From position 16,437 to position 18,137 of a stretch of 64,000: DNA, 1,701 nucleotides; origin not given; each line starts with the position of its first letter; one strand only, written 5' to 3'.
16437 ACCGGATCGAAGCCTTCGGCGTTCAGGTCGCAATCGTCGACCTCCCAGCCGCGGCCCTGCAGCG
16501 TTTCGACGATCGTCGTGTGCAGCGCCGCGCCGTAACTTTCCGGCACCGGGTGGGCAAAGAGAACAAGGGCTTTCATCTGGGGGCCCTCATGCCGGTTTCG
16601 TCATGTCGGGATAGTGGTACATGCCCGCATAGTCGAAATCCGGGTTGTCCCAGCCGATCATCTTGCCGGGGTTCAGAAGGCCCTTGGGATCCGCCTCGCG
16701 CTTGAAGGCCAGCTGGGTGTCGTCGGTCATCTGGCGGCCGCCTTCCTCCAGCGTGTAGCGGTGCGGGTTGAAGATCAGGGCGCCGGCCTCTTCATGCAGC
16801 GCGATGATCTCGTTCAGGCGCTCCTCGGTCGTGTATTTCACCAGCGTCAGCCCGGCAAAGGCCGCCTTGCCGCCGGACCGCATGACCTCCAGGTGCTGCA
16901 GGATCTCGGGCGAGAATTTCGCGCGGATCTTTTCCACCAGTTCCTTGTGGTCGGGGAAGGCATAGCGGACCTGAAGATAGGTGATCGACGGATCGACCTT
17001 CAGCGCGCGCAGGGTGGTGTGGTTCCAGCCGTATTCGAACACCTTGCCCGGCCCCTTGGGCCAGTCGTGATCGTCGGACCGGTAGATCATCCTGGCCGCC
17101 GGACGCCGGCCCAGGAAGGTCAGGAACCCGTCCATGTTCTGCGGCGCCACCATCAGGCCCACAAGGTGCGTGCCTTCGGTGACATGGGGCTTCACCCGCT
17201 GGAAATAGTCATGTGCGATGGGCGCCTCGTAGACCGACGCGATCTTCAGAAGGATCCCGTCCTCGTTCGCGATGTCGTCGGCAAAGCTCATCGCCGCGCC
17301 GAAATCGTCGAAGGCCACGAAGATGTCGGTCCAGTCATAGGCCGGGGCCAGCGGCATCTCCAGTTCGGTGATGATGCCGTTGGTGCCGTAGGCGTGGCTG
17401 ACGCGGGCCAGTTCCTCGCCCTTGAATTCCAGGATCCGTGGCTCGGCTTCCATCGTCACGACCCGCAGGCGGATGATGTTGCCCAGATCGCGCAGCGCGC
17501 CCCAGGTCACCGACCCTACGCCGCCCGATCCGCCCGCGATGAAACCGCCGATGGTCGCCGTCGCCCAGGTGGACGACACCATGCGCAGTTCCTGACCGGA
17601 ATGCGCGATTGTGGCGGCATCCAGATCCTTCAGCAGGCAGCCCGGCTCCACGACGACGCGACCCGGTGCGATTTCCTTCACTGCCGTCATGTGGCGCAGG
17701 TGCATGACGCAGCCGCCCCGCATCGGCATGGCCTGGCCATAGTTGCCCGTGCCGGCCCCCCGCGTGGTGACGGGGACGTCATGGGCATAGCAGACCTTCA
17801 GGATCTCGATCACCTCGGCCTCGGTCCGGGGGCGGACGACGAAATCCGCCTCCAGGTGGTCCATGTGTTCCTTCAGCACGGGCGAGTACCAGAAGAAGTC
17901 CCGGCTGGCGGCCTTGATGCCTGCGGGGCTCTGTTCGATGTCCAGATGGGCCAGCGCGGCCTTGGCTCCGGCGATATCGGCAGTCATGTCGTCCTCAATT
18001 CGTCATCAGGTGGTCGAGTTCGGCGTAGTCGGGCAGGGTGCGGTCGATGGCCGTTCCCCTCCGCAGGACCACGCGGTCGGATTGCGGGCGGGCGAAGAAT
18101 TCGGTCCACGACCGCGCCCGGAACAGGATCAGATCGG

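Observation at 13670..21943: Nine-gene overlapping catabolic/salvage operon for an unidentified N-containing compound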

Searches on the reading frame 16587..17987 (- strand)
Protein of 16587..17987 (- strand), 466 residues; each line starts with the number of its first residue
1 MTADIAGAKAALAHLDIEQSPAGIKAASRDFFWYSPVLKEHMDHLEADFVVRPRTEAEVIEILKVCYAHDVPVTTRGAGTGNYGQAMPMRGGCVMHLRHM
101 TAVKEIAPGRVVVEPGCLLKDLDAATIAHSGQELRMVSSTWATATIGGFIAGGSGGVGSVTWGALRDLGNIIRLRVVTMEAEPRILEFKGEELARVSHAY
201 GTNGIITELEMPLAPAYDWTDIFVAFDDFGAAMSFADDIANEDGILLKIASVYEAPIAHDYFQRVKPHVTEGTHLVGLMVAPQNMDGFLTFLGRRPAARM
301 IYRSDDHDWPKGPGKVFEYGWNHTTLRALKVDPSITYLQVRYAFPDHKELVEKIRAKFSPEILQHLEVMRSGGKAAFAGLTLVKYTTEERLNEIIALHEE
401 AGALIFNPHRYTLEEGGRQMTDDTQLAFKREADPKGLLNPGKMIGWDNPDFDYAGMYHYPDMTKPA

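Call 5: search_protein_families(library=pfam, proteins=[window:16587-17987:-])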
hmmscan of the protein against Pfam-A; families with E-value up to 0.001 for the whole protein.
window:16587-17987:- (466 aa): 1 family
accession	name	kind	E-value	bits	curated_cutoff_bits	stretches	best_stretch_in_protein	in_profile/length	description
PF01565.28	FAD_binding_4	-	1.2e-26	93.5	26.4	1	48-180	2-132/139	FAD binding domain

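Call 6: search_protein_families(library=ncbifam, proteins=[window:16587-17987:-])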
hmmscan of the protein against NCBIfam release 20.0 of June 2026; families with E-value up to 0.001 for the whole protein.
window:16587-17987:- (466 aa): 6 families
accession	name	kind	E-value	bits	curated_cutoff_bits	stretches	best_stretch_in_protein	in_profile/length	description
TIGR00387.1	glcD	equivalog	4.7e-23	81.7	567.9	1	50-239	1-197/413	glycolate oxidase subunit GlcD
NF008408.0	PRK11230.1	equivalog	9.8e-17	60.6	897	1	49-239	58-254/499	glycolate oxidase subunit GlcD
NF049975.1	2HglutDHaseYdiJ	equivalog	6.2e-11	40.8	1350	1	49-182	54-188/1018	D-2-hydroxyglutarate dehydrogenase YdiJ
NF008439.0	PRK11282.1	equivalog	3.1e-08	32.9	284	1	57-215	9-172/358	glycolate oxidase subunit GlcE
NF010480.0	PRK13905.1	equivalog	2.1e-05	23.5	259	1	47-171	34-155/303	UDP-N-acetylmuramate dehydrogenase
NF008387.0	PRK11183.1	equivalog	0.00049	18.8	391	1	47-156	45-160/570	D-lactate dehydrogenase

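Call 15: search_solved_structures(query=window:16587-17987:-, max_evalue=0.001)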
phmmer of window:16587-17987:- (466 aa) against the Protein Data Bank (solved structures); distinct sequences matched with E-value up to 0.001: 10.
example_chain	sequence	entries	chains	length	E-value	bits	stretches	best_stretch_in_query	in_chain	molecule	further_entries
6v42_A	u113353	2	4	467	3.4e-171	573.4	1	9-454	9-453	FAD/FMN-containing dehydrogenase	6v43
9qgz_A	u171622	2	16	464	2.8e-14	56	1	49-218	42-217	Glycolate oxidase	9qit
8jdb_A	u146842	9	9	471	5.2e-14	55.1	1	47-206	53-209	Probable D-lactate dehydrogenase, mitochondrial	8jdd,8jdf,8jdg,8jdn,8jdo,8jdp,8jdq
8jdc_A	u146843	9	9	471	5.3e-14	55.1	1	47-206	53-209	Probable D-lactate dehydrogenase, mitochondrial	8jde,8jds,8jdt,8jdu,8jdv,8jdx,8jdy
7qh2_C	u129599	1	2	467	1e-13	54.2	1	48-208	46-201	Lactate dehydrogenase (NAD(+),ferredoxin) subunit LctD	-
3pm9_A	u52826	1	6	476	3.1e-09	39.4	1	47-215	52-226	Putative oxidoreductase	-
6lpn_A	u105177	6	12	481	5.9e-08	35.1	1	50-180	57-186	D-2-hydroxyglutarate dehydrogenase, mitochondrial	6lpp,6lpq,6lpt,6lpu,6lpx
9h40_A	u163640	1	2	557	0.00059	22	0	34-121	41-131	p-cresol methylhydroxylase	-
1wve_A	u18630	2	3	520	0.00065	21.8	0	51-120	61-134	4-cresol dehydrogenase [hydroxylating] flavoprotein subunit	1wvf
1dii_A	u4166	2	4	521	0.00065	21.8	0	51-120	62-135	P-CRESOL METHYLHYDROXYLASE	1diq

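Call 21: search_solved_structures(query=window:16587-17987:-, max_evalue=1e-100, show_alignments=1)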
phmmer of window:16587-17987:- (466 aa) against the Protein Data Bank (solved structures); distinct sequences matched with E-value up to 1e-100: 1.
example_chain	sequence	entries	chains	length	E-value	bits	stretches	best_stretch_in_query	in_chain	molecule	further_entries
6v42_A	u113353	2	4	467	3.4e-171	573.4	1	9-454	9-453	FAD/FMN-containing dehydrogenase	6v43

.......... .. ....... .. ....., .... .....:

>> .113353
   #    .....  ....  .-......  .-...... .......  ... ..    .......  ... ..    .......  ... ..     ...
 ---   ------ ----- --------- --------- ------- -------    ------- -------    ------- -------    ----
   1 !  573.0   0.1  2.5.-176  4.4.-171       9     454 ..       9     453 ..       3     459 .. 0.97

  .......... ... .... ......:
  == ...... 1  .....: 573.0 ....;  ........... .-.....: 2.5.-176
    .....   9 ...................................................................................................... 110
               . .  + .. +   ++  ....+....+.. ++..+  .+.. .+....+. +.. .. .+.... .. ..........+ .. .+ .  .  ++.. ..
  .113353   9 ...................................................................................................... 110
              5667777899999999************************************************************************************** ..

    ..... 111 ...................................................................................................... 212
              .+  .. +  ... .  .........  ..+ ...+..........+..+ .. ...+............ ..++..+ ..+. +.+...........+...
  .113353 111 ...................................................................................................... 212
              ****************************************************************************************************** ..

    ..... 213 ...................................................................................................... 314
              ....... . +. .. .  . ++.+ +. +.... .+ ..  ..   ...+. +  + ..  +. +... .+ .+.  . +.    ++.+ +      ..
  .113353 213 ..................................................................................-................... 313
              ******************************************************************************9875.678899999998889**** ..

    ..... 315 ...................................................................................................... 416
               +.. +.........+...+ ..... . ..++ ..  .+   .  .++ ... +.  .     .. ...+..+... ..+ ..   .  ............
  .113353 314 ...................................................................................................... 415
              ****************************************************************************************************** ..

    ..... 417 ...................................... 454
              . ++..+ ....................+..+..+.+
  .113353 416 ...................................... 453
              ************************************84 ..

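Call 23: find_related_loci(query=A1, collection=genome_contigs, flank=10000)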
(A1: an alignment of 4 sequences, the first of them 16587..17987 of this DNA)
Query A1 (466 aa) in genome_contigs; peptide patterns used: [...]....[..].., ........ (x = any residue, [..] = any of these).
600 stretches matched a pattern (row limit reached: there are more); 587 encode a relative of the query (tblastn E <= 1e-3); the best 80 are kept; 80 distinct loci.
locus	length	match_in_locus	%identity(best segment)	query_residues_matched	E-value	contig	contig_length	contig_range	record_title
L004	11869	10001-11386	78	1-462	0e+0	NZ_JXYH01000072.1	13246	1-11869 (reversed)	Aestuariivita boseongensis strain BS-B2 contig72, whole genome shotgun sequence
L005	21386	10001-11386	83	1-462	0e+0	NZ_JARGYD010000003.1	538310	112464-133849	Psychromarinibacter halotolerans strain MCCC 1K03203 scaffold_3_length=538311, whole genome shotgun sequence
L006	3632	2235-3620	78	1-462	0e+0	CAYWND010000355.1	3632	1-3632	MAG TPA_asm: uncultured Oceanibium sp. isolate SRP135972_co2_102 genome assembly, contig: NODE_51147_length_3632_cov_6.3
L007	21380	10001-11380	79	4-463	0e+0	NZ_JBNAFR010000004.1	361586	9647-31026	Dinoroseobacter sp. S375 Scaffold4, whole genome shotgun sequence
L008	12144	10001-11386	78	1-462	0e+0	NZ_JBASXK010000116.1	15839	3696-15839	MAG: Aestuariivita sp. isolate MFD06880_ilm_asm_bin2 k127_8735, whole genome shotgun sequence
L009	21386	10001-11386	79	1-462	0e+0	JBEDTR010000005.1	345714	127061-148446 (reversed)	MAG: Marinobacter sp. isolate SIP2_5_Bin10 5mSIPHEX2_10-scaffold_13_c1, whole genome shotgun sequence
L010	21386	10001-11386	77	1-462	0e+0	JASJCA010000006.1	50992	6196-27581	MAG: Rhodobacter sp. isolate MO_135.B1 MO_135.c_36, whole genome shotgun sequence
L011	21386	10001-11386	77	1-462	0e+0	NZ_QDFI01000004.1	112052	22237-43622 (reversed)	Meridianimarinicoccus zhengii strain LMIT002 Scaffold4, whole genome shotgun sequence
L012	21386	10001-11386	77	1-462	0e+0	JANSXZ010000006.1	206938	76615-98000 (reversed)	MAG: Rhodobacteraceae bacterium isolate bin.38 k141_101973_length_206938_cov_25.5915, whole genome shotgun sequence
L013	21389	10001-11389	79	3-464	0e+0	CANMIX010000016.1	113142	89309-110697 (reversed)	uncultured Rhodobacteraceae bacterium isolate 4-2012.fasta genome assembly, contig: NODE_16, whole genome shotgun sequen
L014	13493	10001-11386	77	1-462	0e+0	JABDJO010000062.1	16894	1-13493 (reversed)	MAG: Silicimonas sp. isolate SS_bin_25 k127_795474, whole genome shotgun sequence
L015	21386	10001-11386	77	1-462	0e+0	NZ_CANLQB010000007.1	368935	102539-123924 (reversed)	Uncultured Roseobacter sp. isolate 930.fasta NODE_7, whole genome shotgun sequence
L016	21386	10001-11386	79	1-462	0e+0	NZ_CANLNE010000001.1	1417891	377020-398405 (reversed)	Uncultured Roseobacter sp. isolate 741-3Z.fasta NODE_1, whole genome shotgun sequence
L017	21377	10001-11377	76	4-462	0e+0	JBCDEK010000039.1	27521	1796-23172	MAG: Pseudomonadota bacterium isolate P01_G01_bin.62 k141_2320077_length_27521_cov_33.9736, whole genome shotgun sequenc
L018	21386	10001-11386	76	1-462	0e+0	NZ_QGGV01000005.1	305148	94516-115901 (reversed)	Silicimonas algicola strain DSM 103371 Ga0215722_105, whole genome shotgun sequence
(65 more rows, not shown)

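Call 27: find_homologous_proteins(query=window:16587-17987:-, max_evalue=1e-30)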
Query window:16587-17987:- (466 aa): 8000 proteins with E <= 1e-30 among 8000 candidates; the best 120 are listed.
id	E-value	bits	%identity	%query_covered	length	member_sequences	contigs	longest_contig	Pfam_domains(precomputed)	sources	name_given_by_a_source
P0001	0.0e+0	1079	100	100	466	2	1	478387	PF01565.29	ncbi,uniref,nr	ncbi:FAD-binding oxidoreductase [Chachezhania sediminis]|uniref:FAD-binding oxidoreductase n=1 Tax=C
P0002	4.8e-265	898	83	99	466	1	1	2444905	PF01565.29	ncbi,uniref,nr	ncbi:FAD-binding oxidoreductase [Pseudoruegeria sp. HB172150]|uniref:FAD-binding oxidoreductase n=1 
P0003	1.8e-264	896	83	98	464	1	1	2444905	PF01565.29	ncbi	-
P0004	7.7e-263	890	81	99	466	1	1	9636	PF01565.29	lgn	-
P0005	8.8e-263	890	82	99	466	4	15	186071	PF01565.29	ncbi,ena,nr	ncbi:MAG: FAD-linked oxidase [Maritimibacter sp.]|nr:FAD-linked oxidase [Maritimibacter sp.]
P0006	4.2e-261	885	81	99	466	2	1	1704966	PF01565.29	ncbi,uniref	ncbi:FAD-binding oxidoreductase [Psychromarinibacter sp. S121]|uniref:FAD-binding oxidoreductase n=1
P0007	6.8e-261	884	81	99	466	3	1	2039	PF01565.29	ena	-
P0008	9.3e-260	880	79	99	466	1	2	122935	PF01565.29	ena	-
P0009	2.0e-259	879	81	99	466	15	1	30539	PF01565.29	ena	-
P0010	3.1e-259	879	79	99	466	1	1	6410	PF01565.29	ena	-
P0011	4.5e-259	878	79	99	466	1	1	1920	PF01565.29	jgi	jgi:FAD/FMN-containing dehydrogenase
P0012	6.9e-259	877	79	99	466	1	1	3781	PF01565.29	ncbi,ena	-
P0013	8.3e-259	877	79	99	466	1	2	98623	PF01565.29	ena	-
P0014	1.2e-258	877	79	99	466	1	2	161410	PF01565.29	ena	-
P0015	1.4e-258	876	79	99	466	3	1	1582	PF01565.29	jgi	jgi:FAD/FMN-containing dehydrogenase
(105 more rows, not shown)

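Call 39: predict_structure(alignment_id=A2)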
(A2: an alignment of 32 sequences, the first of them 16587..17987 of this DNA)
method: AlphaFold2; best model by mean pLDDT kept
length: 466 residues; sequences in the alignment: 32
mean_pLDDT: 66.1   pTM: 0.69
mean pLDDT of the five models: 66.1, 65.7, 65.4, 52.9, 51.8
residues with pLDDT >= 90: 42; 70-90: 160; 50-70: 156; < 50: 108
segments of 3 or more residues with pLDDT < 50: 78-88, 147-169, 195-203, 328-336, 407-422, 432-446, 451-466
pLDDT, mean of each block of 10 residues (from residue 1): 85 92 76 53 76 85 84 60 44 79 71 68 78 65 50 42 43 60 62 48 57 75 90 90 82 66 69 85 92 93 69 58 52 52 73 83 74 64 63 75 57 42 50 45 46 40 33
secondary structure, 60 per line:
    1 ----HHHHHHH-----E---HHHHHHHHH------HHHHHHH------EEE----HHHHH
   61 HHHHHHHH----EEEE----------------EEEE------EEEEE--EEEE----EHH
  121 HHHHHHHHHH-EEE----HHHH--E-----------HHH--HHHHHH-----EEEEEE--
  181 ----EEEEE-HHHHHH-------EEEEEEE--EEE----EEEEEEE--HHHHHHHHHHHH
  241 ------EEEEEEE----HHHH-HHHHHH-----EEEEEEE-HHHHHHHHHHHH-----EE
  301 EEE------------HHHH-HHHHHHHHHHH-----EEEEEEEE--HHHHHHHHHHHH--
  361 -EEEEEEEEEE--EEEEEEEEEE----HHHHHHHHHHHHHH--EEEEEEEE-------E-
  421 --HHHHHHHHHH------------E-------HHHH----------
elements in order: H5-11 H21-29 H36-42 E49-51 H56-68 E73-76 E93-96 E103-107 E110-113 H119-130 E132-134 H139-142 H162-167 E173-178 E185-189 H191-196 E204-210 E213-215 E220-226 H229-240 E247-253 H258-261 H263-268 E274-280 H282-293 E299-303 H316-319 H321-331 E337-344 H347-358 E362-371 E374-383 H388-401 E404-411 H423-432 H453-456

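Call 41: fold_search(model_id=the predicted structure, library=pdb)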
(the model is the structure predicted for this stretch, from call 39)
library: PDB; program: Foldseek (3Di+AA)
matches with E <= 10: 1377; with E <= 0.001: 225
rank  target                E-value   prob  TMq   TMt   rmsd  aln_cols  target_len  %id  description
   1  6v42_A                6.0e-45  1.00  0.78  0.78   5.1       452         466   57  Crystal structure of the flavin oxygenase with cofactor bound involved in folate catabolism (released 2020-12-02)
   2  8jdp                  1.1e-16  1.00  0.61  0.62   6.6       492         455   20  Crystal structure of H405A mLDHD in complex with D-2-hydroxyisovaleric acid (released 2023-10-18)
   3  8jds                  1.4e-16  1.00  0.60  0.61   6.7       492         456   19  Crystal structure of mLDHD in complex with Pyruvate (released 2023-10-18)
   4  8jdv                  1.7e-16  1.00  0.59  0.60   7.3       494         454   20  Crystal structure of mLDHD in complex with 2-ketohexanoic acid (released 2023-10-18)
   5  8jdu                  2.1e-16  1.00  0.59  0.61   6.7       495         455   19  Crystal structure of mLDHD in complex with 2-ketovaleric acid (released 2023-10-18)
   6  8jdb                  2.7e-16  1.00  0.60  0.61   6.7       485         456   20  Crystal structure of H405A mLDHD in complex with D-2-hydroxyoctanoic acid (released 2023-10-18)
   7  8jde                  3.6e-16  1.00  0.59  0.60   6.8       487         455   19  Crystal structure of mLDHD in complex with D-lactate (released 2023-10-18)
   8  8jdt                  3.8e-16  1.00  0.59  0.60   6.9       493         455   19  Crystal structure of mLDHD in complex with 2-ketobutanoic acid (released 2023-10-18)
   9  8jdx                  5.3e-16  1.00  0.59  0.60   6.8       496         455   19  Crystal structure of mLDHD in complex with 2-ketoisovaleric acid (released 2023-10-18)
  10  8jdy                  6.2e-16  1.00  0.60  0.61   6.6       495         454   19  Crystal structure of mLDHD in complex with 2-ketoisocaproic acid (released 2023-10-18)
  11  8jdc                  9.2e-16  1.00  0.59  0.60   6.8       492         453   19  Crystal structure of mLDHD in apo form (released 2023-10-18)
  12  9qit_A                1.8e-15  1.00  0.59  0.61   6.5       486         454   21  Crystal structure of a D-lactate dehydrogenase in complex with D-lactate from Porcellio dilatatus (released 2025-12-03)
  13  9qit_B                2.1e-15  1.00  0.56  0.57   7.1       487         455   21  Crystal structure of a D-lactate dehydrogenase in complex with D-lactate from Porcellio dilatatus (released 2025-12-03)
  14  6lpn_A                2.5e-15  1.00  0.59  0.59   6.4       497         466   18  Crystal structure of human D-2-hydroxyglutarate dehydrogenase in apo form (released 2021-01-13)
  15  9qgz_A                2.6e-15  1.00  0.55  0.57   7.6       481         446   22  Crystal structure of a D-lactate dehydrogenase from Porcellio dilatatus (released 2025-12-03)
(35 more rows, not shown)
